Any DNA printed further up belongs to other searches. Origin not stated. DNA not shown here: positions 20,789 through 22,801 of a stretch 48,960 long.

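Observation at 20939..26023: Self-contained extracytoplasmic flavin-reductase respiratory module (Cgr1/Cgr2-like) of unknown substrate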

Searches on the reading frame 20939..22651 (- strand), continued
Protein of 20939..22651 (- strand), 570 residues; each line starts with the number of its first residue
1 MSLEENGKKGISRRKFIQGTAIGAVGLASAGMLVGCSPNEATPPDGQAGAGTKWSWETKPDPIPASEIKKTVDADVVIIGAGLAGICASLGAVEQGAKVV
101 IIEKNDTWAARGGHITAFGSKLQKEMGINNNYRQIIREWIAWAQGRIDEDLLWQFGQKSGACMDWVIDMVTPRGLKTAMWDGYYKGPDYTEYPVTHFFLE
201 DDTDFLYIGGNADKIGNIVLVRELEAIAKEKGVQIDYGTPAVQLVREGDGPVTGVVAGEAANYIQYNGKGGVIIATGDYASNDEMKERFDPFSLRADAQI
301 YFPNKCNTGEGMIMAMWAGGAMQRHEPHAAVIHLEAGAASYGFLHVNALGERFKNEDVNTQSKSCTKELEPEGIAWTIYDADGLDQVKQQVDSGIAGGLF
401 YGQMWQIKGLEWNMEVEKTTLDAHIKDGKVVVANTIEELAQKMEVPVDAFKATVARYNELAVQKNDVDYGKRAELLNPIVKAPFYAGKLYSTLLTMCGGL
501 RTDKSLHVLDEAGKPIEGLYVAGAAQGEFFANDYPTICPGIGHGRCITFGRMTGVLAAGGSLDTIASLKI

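Call 8: find_homologous_proteins(query=window:20939-22651:-, max_evalue=1e-20)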
Query window:20939-22651:- (570 aa): 1463 proteins with E <= 1e-20 among 8000 candidates; the best 120 are listed.
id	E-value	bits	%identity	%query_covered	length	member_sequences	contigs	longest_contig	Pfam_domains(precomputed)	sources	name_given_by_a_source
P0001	0.0e+0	1314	100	100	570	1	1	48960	PF01266.31,PF00890.31,PF07992.21,PF12831.14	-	-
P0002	0.0e+0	1033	78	99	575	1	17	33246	PF01266.31,PF00890.31,PF07992.21,PF12831.14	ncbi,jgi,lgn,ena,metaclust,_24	jgi:fumarate reductase flavoprotein subunit|metaclust:\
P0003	1.9e-296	1002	76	100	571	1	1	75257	PF01266.31,PF00890.31,PF07992.21,PF00070.34,PF03486.21,PF01134.29,PF12831.14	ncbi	-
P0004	2.2e-295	999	75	100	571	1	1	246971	PF01266.31,PF00890.31,PF07992.21,PF00070.34,PF03486.21,PF01134.29,PF12831.14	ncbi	-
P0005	8.4e-288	974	72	100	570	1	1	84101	PF01266.31,PF00890.31,PF07992.21,PF12831.14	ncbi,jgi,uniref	ncbi:twin-arginine translocation pathway signal precursor [hydrocarbon metagenome]|uniref:Twin-argin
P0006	2.0e-285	966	73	100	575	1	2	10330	PF01266.31,PF00890.31,PF07992.21,PF01494.26,PF12831.14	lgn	-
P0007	9.8e-283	957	72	100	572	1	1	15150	PF01266.31,PF00890.31,PF07992.21,PF12831.14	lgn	-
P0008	1.6e-281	953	71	100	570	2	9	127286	PF01266.31,PF00890.31,PF12831.14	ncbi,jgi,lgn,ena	jgi:hypothetical protein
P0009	2.5e-280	949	71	100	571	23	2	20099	PF01266.31,PF00890.31,PF07992.21,PF00070.34,PF01262.28,PF12831.14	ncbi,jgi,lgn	jgi:succinate dehydrogenase/fumarate reductase flavoprotein subunit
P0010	1.5e-275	933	70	100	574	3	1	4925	PF01266.31,PF00890.31,PF07992.21,PF12831.14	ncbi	-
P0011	2.0e-275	933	74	93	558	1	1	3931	PF01266.31,PF13450.13,PF00890.31,PF07992.21,PF12831.14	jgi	jgi:succinate dehydrogenase/fumarate reductase flavoprotein subunit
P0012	2.7e-273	926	71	99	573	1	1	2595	PF01266.31,PF13450.13,PF00890.31,PF07992.21,PF01494.26,PF12831.14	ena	-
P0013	2.0e-271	920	71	99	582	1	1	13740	PF01266.31,PF00890.31,PF07992.21,PF03486.21,PF12831.14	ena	-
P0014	1.4e-270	917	71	98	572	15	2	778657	PF01266.31,PF13450.13,PF00890.31,PF07992.21,PF00070.34,PF03486.21,PF01262.28,PF01494.26,PF12831.14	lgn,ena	-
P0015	5.7e-270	915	70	99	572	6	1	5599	PF01266.31,PF10518.15,PF00890.31,PF12831.14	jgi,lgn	-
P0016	1.4e-266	904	68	100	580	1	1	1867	PF01266.31,PF00890.31,PF12831.14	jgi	jgi:succinate dehydrogenase/fumarate reductase flavoprotein subunit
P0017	6.7e-266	901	69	99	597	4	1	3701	PF01266.31,PF13450.13,PF00890.31,PF07992.21,PF03486.21,PF01262.28,PF01134.29,PF01494.26,PF12831.14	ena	-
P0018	1.3e-264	897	68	100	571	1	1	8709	PF01266.31,PF13450.13,PF00890.31,PF07992.21,PF13738.13,PF03486.21,PF01262.28,PF01134.29,PF12831.14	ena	-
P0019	3.5e-264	896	68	100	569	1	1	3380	PF01266.31,PF00890.31,PF07992.21,PF12831.14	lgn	-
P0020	4.0e-263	892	66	99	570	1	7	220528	PF01266.31,PF13450.13,PF00890.31,PF07992.21,PF03486.21,PF01262.28,PF01134.29,PF01494.26,PF12831.14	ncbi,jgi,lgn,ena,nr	ncbi:MAG TPA: FAD-dependent oxidoreductase [Syntrophomonadaceae bacterium]|nr:FAD-dependent oxidored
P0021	6.6e-263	891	68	99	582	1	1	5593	PF01266.31,PF00890.31,PF07992.21,PF03486.21,PF01262.28,PF01134.29,PF12831.14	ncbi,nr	ncbi:MAG: FAD-dependent oxidoreductase [Syntrophomonadaceae bacterium]|nr:FAD-dependent oxidoreducta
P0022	1.0e-262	891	67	100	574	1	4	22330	PF01266.31,PF00890.31,PF07992.21,PF03486.21,PF01134.29,PF12831.14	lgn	-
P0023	1.3e-261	887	74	90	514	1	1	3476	PF01266.31,PF00890.31,PF07992.21,PF03486.21,PF01262.28,PF01134.29,PF01494.26,PF12831.14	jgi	-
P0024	9.2e-259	878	66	100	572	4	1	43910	PF01266.31,PF13450.13,PF00890.31,PF07992.21,PF03486.21,PF01262.28,PF01134.29,PF12831.14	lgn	-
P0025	1.3e-256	871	67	100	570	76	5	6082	PF01266.31,PF00890.31,PF07992.21,PF03486.21,PF01494.26,PF12831.14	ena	-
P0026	2.0e-256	870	67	100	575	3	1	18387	PF01266.31,PF13450.13,PF00890.31,PF07992.21,PF13738.13,PF03486.21,PF01262.28,PF01134.29,PF12831.14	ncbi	ncbi:MAG: FAD-dependent oxidoreductase [Syntrophales bacterium]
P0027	3.4e-256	869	67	100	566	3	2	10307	PF01266.31,PF00890.31,PF07992.21,PF03486.21,PF12831.14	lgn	-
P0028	2.7e-255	866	67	100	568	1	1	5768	PF01266.31,PF13450.13,PF00890.31,PF07992.21,PF13738.13,PF03486.21,PF01262.28,PF01134.29,PF01494.26,PF12831.14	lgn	-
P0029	1.8e-254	864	64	99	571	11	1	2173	PF01266.31,PF00890.31,PF07992.21,PF01262.28,PF12831.14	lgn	-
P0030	2.5e-253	860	66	99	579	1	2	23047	PF01266.31,PF13450.13,PF00890.31,PF07992.21,PF03486.21,PF01494.26,PF12831.14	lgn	-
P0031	3.0e-253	860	65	99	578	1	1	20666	PF01266.31,PF13450.13,PF00890.31,PF07992.21,PF00070.34,PF03486.21,PF01262.28,PF01134.29,PF12831.14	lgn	-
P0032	9.2e-253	858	66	100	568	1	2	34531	PF01266.31,PF13450.13,PF00890.31,PF07992.21,PF13738.13,PF03486.21,PF01134.29,PF01494.26,PF12831.14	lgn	-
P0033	5.7e-252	855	65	99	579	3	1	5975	PF01266.31,PF13450.13,PF00890.31,PF07992.21,PF00070.34,PF01134.29,PF01494.26,PF12831.14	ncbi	ncbi:MAG: FAD-dependent oxidoreductase [Ignavibacteriales bacterium]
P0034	6.1e-252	855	75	87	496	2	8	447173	PF01266.31,PF00890.31,PF07992.21,PF12831.14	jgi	jgi:succinate dehydrogenase/fumarate reductase flavoprotein subunit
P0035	6.5e-252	855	67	98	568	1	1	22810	PF01946.24,PF01266.31,PF13450.13,PF00890.31,PF07992.21,PF13738.13,PF03486.21,PF01262.28,PF01134.29,PF01494.26,PF12831.14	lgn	-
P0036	4.4e-251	852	64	99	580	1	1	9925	PF01266.31,PF00890.31,PF07992.21,PF00070.34,PF12831.14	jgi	jgi:succinate dehydrogenase/fumarate reductase flavoprotein subunit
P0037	2.8e-250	850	66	100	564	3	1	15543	PF01266.31,PF00890.31,PF07992.21,PF13738.13,PF03486.21,PF01134.29,PF12831.14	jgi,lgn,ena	-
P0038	1.2e-249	848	66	99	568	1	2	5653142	PF01266.31,PF10518.15,PF00890.31,PF07992.21,PF13738.13,PF03486.21,PF01134.29,PF01494.26,PF12831.14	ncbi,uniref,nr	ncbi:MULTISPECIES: FAD-dependent oxidoreductase [Desulfosediminicola]|uniref:FAD-dependent oxidoredu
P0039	1.4e-249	847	64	99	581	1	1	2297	PF01266.31,PF00890.31,PF07992.21,PF00070.34,PF12831.14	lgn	-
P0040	1.9e-249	847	70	91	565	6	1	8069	PF01266.31,PF00890.31,PF07992.21,PF00070.34,PF13738.13,PF03486.21,PF01134.29,PF12831.14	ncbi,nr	ncbi:MAG: FAD-binding protein [Geovibrio sp.]|nr:FAD-binding protein [Geovibrio sp.]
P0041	9.3e-249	845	65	99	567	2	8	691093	PF01946.24,PF01266.31,PF13450.13,PF00890.31,PF07992.21,PF13738.13,PF03486.21,PF01262.28,PF01134.29,PF01494.26,PF12831.14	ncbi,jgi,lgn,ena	-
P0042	2.4e-247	840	66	99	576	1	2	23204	PF01266.31,PF00890.31,PF12831.14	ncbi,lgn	-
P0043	7.5e-247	838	66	99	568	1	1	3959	PF01266.31,PF10518.15,PF13450.13,PF00890.31,PF07992.21,PF13738.13,PF03486.21,PF01134.29,PF01494.26,PF12831.14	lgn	-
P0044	2.1e-246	837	65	100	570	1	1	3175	PF01266.31,PF13450.13,PF00890.31,PF07992.21,PF03486.21,PF01262.28,PF12831.14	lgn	-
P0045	2.5e-246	837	68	91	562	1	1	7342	PF01266.31,PF00890.31,PF12831.14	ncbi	-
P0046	5.7e-246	835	63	99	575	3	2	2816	PF01266.31,PF13450.13,PF00890.31,PF07992.21,PF03486.21,PF01262.28,PF12831.14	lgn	-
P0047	9.7e-246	835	66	100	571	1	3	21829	PF01946.24,PF01266.31,PF00890.31,PF07992.21,PF03486.21,PF01134.29,PF01494.26,PF12831.14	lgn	-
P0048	1.1e-245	834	66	99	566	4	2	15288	PF01266.31,PF00890.31,PF07992.21,PF00070.34,PF03486.21,PF01262.28,PF01134.29,PF12831.14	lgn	-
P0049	1.1e-244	831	65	98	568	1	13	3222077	PF01266.31,PF10518.15,PF13450.13,PF00890.31,PF07992.21,PF13738.13,PF03486.21,PF01262.28,PF01134.29,PF12831.14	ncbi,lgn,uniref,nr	ncbi:fumarate reductase/succinate dehydrogenase flavoprotein domain protein [Denitrovibrio acetiphil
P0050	2.9e-244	830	68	91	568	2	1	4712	PF01266.31,PF10518.15,PF13450.13,PF00890.31,PF07992.21,PF13738.13,PF03486.21,PF01262.28,PF01134.29,PF12831.14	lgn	-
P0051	4.0e-244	829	63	100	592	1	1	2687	PF01266.31,PF00890.31,PF07992.21,PF12831.14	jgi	jgi:fumarate reductase flavoprotein subunit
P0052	2.4e-243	827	63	100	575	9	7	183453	PF01266.31,PF00890.31,PF07992.21,PF03486.21,PF01262.28,PF01494.26,PF12831.14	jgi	jgi:succinate dehydrogenase/fumarate reductase flavoprotein subunit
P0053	2.0e-242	824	63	100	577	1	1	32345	PF01266.31,PF00890.31,PF07992.21,PF03486.21,PF01262.28,PF01494.26,PF12831.14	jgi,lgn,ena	-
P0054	3.6e-242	823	69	89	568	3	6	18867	PF01946.24,PF01266.31,PF13450.13,PF00890.31,PF07992.21,PF13738.13,PF03486.21,PF01262.28,PF01134.29,PF12831.14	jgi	jgi:succinate dehydrogenase/fumarate reductase flavoprotein subunit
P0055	8.0e-242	822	65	100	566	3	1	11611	PF01266.31,PF00890.31,PF07992.21,PF13738.13,PF03486.21,PF01262.28,PF01134.29,PF12831.14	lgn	-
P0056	1.2e-241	821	70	87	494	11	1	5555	PF01266.31,PF00890.31,PF07992.21,PF12831.14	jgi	jgi:fumarate reductase flavoprotein subunit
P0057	4.5e-240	816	63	98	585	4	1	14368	PF01266.31,PF00890.31,PF07992.21,PF03486.21,PF12831.14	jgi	-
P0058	2.5e-238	810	61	99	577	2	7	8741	PF01266.31,PF00890.31,PF07992.21,PF12831.14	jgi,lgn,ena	jgi:succinate dehydrogenase/fumarate reductase flavoprotein subunit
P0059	3.4e-238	810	63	99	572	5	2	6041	PF01266.31,PF13450.13,PF00890.31,PF07992.21,PF13738.13,PF03486.21,PF01262.28,PF01134.29,PF12831.14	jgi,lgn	jgi:succinate dehydrogenase/fumarate reductase flavoprotein subunit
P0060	7.1e-238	809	62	99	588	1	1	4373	PF01266.31,PF00890.31,PF07992.21,PF01262.28,PF01134.29,PF12831.14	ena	-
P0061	6.1e-236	802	60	100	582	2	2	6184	PF01266.31,PF00890.31,PF07992.21,PF12831.14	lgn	-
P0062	3.1e-235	800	63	99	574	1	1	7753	PF01266.31,PF10518.15,PF00890.31,PF07992.21,PF00070.34,PF13738.13,PF03486.21,PF01262.28,PF01134.29,PF12831.14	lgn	-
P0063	7.8e-235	799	63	100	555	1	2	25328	PF01266.31,PF13450.13,PF00890.31,PF07992.21,PF00070.34,PF03486.21,PF01262.28,PF12831.14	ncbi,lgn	-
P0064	2.2e-234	797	67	91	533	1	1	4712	PF13450.13,PF07992.21,PF00070.34,PF03486.21,PF01134.29,PF01494.26,PF12831.14,PF01946.24,PF01266.31,PF00890.31,PF13738.13,PF01262.28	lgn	-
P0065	4.3e-233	793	66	91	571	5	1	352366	PF13450.13,PF07992.21,PF03486.21,PF01134.29,PF01494.26,PF12831.14,PF01946.24,PF01266.31,PF10518.15,PF00890.31,PF13738.13,PF01262.28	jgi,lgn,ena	-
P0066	2.4e-231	787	62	97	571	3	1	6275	PF01946.24,PF01266.31,PF13450.13,PF00890.31,PF07992.21,PF13738.13,PF03486.21,PF01262.28,PF01134.29,PF01494.26,PF12831.14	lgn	-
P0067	5.7e-231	786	68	86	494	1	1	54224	PF01266.31,PF13450.13,PF00890.31,PF07992.21,PF03486.21,PF12831.14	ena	-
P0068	2.3e-229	781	62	97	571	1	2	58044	PF01946.24,PF01266.31,PF13450.13,PF00890.31,PF07992.21,PF13738.13,PF03486.21,PF01262.28,PF01134.29,PF01494.26,PF12831.14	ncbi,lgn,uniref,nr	ncbi:FAD-dependent oxidoreductase [Shewanella algicola]|uniref:FAD-dependent oxidoreductase n=1 Tax=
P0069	2.9e-228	777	63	99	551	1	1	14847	PF01266.31,PF00890.31,PF07992.21,PF00070.34,PF03486.21,PF12831.14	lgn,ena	-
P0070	4.1e-228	777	61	97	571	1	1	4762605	PF01946.24,PF01266.31,PF13450.13,PF00890.31,PF07992.21,PF13738.13,PF03486.21,PF01262.28,PF01134.29,PF01494.26,PF12831.14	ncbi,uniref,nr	ncbi:FAD-dependent oxidoreductase [Shewanella phaeophyticola]|uniref:FAD-dependent oxidoreductase n=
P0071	2.8e-227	774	65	95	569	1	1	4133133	PF01266.31,PF10518.15,PF13450.13,PF00890.31,PF07992.21,PF00070.34,PF03486.21,PF01134.29,PF01494.26,PF12831.14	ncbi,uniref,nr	ncbi:FAD-dependent oxidoreductase [Ferrimonas lipolytica]|uniref:FAD-dependent oxidoreductase n=1 Ta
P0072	9.1e-227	772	61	99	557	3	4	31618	PF01266.31,PF00890.31,PF12831.14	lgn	-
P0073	5.2e-226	770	62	99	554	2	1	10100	PF01266.31,PF13450.13,PF00890.31,PF07992.21,PF00070.34,PF03486.21,PF01262.28,PF01134.29,PF01494.26,PF12831.14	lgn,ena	-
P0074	6.8e-226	769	60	100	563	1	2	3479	PF01266.31,PF00890.31,PF07992.21,PF13738.13,PF03486.21,PF01262.28,PF12831.14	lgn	-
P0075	7.6e-224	762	61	98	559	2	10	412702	PF01266.31,PF13450.13,PF00890.31,PF07992.21,PF03486.21,PF01134.29,PF01494.26,PF12831.14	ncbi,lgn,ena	-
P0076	6.8e-222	756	63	91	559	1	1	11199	PF01946.24,PF01266.31,PF13450.13,PF00890.31,PF07992.21,PF00070.34,PF03486.21,PF01494.26,PF12831.14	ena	-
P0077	1.5e-221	755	62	93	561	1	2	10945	PF01266.31,PF00890.31,PF07992.21,PF03486.21,PF12831.14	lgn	-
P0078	3.7e-221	754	60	99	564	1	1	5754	PF01266.31,PF00890.31,PF07992.21,PF01134.29,PF01494.26,PF12831.14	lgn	-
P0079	3.1e-220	750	60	98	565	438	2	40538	PF01946.24,PF01266.31,PF00890.31,PF07992.21,PF03486.21,PF01134.29,PF01494.26,PF12831.14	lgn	-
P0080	4.8e-220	750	61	100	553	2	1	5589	PF01266.31,PF00890.31,PF07992.21,PF00070.34,PF03486.21,PF12831.14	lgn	-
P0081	7.5e-220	749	62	91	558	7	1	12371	PF01266.31,PF13450.13,PF00890.31,PF07992.21,PF00070.34,PF03486.21,PF01494.26,PF12831.14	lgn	-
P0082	7.8e-220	749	61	99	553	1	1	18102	PF01266.31,PF13450.13,PF00890.31,PF07992.21,PF00070.34,PF13738.13,PF03486.21,PF01262.28,PF01134.29,PF12831.14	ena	-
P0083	9.3e-220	749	65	91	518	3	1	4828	PF01266.31,PF00890.31,PF07992.21,PF00070.34,PF01134.29,PF12831.14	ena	-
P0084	1.2e-219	749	60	98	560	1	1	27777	PF01266.31,PF13450.13,PF00890.31,PF07992.21,PF00070.34,PF03486.21,PF01134.29,PF01494.26,PF12831.14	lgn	-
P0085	4.4e-218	743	59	98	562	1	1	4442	PF01266.31,PF00890.31,PF07992.21,PF01494.26,PF12831.14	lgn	-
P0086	7.1e-218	743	62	90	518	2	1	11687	PF01266.31,PF00890.31,PF01134.29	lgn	-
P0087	1.5e-217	742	60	98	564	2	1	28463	PF01266.31,PF00890.31,PF07992.21,PF12831.14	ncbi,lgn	-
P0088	2.4e-217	741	59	98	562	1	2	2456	PF01266.31,PF00890.31,PF07992.21,PF03486.21,PF01134.29,PF12831.14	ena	-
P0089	3.8e-217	740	61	93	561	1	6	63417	PF01266.31,PF00890.31,PF07992.21,PF01134.29,PF01494.26,PF12831.14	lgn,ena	-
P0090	5.2e-217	740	61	96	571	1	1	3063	PF01266.31,PF00890.31,PF03486.21,PF12831.14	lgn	-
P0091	2.0e-216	738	58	98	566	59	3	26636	PF01946.24,PF01266.31,PF00890.31,PF07992.21,PF03486.21,PF01134.29,PF12831.14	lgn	-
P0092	3.1e-216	737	60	98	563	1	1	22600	PF01266.31,PF00890.31,PF07992.21,PF13738.13,PF03486.21,PF12831.14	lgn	-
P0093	4.1e-216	737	58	98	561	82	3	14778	PF01266.31,PF13450.13,PF00890.31,PF07992.21,PF03486.21,PF01134.29,PF01494.26,PF12831.14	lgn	-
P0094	7.4e-216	736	59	100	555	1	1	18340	PF01946.24,PF01266.31,PF13450.13,PF00890.31,PF07992.21,PF00070.34,PF03486.21,PF01134.29,PF12831.14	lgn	-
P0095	8.0e-216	736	59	97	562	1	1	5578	PF01946.24,PF01266.31,PF00890.31,PF07992.21,PF03486.21,PF01134.29,PF01494.26,PF12831.14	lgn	-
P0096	4.5e-214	730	62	91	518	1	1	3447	PF01266.31,PF13450.13,PF00890.31,PF07992.21,PF03486.21,PF01134.29,PF01494.26,PF12831.14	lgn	-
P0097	2.4e-213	728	60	93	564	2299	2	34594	PF01266.31,PF00890.31,PF07992.21,PF03486.21,PF01134.29,PF12831.14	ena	-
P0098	3.5e-213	727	58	98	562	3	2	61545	PF01946.24,PF01266.31,PF13450.13,PF00890.31,PF07992.21,PF03486.21,PF01262.28,PF01134.29,PF01494.26,PF12831.14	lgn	-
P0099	7.3e-213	726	59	98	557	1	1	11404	PF01266.31,PF13450.13,PF00890.31,PF12831.14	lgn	-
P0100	3.1e-212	724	59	97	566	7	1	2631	PF01266.31,PF13450.13,PF00890.31,PF07992.21,PF13738.13,PF03486.21,PF01262.28,PF01134.29,PF12831.14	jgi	jgi:succinate dehydrogenase/fumarate reductase flavoprotein subunit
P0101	6.6e-212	723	62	90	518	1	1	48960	PF01266.31,PF00890.31,PF07992.21,PF12831.14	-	-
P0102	1.9e-211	722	57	99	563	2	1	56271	PF01266.31,PF00890.31,PF07992.21,PF03486.21,PF01134.29,PF01494.26,PF12831.14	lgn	-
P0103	2.5e-211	721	61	93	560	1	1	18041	PF01266.31,PF13450.13,PF00890.31,PF07992.21,PF03486.21,PF01134.29,PF01494.26,PF12831.14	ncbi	-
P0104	1.8e-210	718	62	91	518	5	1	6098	PF01266.31,PF13450.13,PF00890.31,PF07992.21,PF01134.29,PF12831.14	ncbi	-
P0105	3.9e-210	717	61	91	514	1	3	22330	PF01266.31,PF00890.31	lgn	-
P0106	4.1e-210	717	61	90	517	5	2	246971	PF01266.31,PF00890.31,PF07992.21,PF00070.34,PF03486.21,PF12831.14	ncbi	-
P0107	5.4e-210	717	61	90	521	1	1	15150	PF01266.31,PF00890.31,PF01134.29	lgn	-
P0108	7.2e-210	716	57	99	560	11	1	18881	PF01266.31,PF13450.13,PF00890.31,PF07992.21,PF01494.26,PF12831.14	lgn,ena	-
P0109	3.6e-209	714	57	98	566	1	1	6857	PF01266.31,PF00890.31,PF07992.21,PF03486.21,PF01134.29,PF12831.14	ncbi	-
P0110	1.0e-208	712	57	98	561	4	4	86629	PF01266.31,PF13450.13,PF00890.31,PF07992.21,PF03486.21,PF01134.29,PF01494.26,PF12831.14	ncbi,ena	-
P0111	1.3e-208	712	57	99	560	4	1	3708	PF01266.31,PF00890.31,PF07992.21,PF03486.21,PF01494.26,PF12831.14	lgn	-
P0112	2.5e-208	711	59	91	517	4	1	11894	PF01266.31,PF00890.31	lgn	-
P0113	3.6e-208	711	58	98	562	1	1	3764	PF01946.24,PF01266.31,PF00890.31,PF07992.21,PF03486.21,PF01134.29,PF01494.26,PF12831.14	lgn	-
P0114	4.7e-207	707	57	97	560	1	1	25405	PF01266.31,PF10518.15,PF00890.31,PF07992.21,PF03486.21,PF01134.29,PF01494.26,PF12831.14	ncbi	-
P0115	6.4e-207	707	60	91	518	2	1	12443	PF01266.31,PF00890.31,PF07992.21,PF12831.14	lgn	-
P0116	2.5e-206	705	58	98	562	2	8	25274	PF01946.24,PF01266.31,PF00890.31,PF07992.21,PF13738.13,PF03486.21,PF01262.28,PF01134.29,PF01494.26,PF12831.14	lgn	-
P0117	4.6e-204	697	59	91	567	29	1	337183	PF01946.24,PF01266.31,PF13450.13,PF00890.31,PF07992.21,PF03486.21,PF01134.29,PF01494.26,PF12831.14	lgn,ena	-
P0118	7.0e-204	696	57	90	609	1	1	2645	PF01266.31,PF00890.31,PF07992.21,PF01494.26,PF12831.14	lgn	-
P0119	2.7e-202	691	58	98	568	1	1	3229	PF01266.31,PF00890.31,PF07992.21,PF03486.21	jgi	jgi:succinate dehydrogenase/fumarate reductase flavoprotein subunit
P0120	2.8e-202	691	69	74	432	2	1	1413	PF01266.31,PF00890.31,PF07992.21,PF00070.34,PF01262.28,PF01134.29,PF01494.26,PF12831.14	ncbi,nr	ncbi:MAG: FAD-binding protein, partial [Caldilineaceae bacterium]|nr:FAD-binding protein [Caldilinea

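Call 10: find_related_loci(query=window:20939-22651:-, collection=genome_contigs, flank=8000)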
Query window:20939-22651:- (570 aa) in genome_contigs; peptide patterns used: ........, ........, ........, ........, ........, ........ (x = any residue, [..] = any of these).
49 stretches matched a pattern; 3 encode a relative of the query (tblastn E <= 1e-3); 3 distinct loci.
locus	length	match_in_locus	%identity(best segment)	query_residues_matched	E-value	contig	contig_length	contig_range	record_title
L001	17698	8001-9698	65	1-570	0e+0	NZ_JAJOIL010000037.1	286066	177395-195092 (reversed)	MAG: Seleniivibrio sp. isolate S2C1195 S2CNODE_1_length_286066_cov_8.265123, whole genome shotgun sequence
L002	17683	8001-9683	65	3-565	0e+0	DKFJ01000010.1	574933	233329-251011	MAG TPA_asm: Deferribacteraceae bacterium UBA6799 UBA6799_contig_368, whole genome shotgun sequence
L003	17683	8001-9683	65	3-565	0e+0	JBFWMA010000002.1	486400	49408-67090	MAG: Deferribacterales bacterium isolate CA_2019_NHSR_79 NODE_20_length_486400_cov_45.243552_NHSR, whole genome shotgun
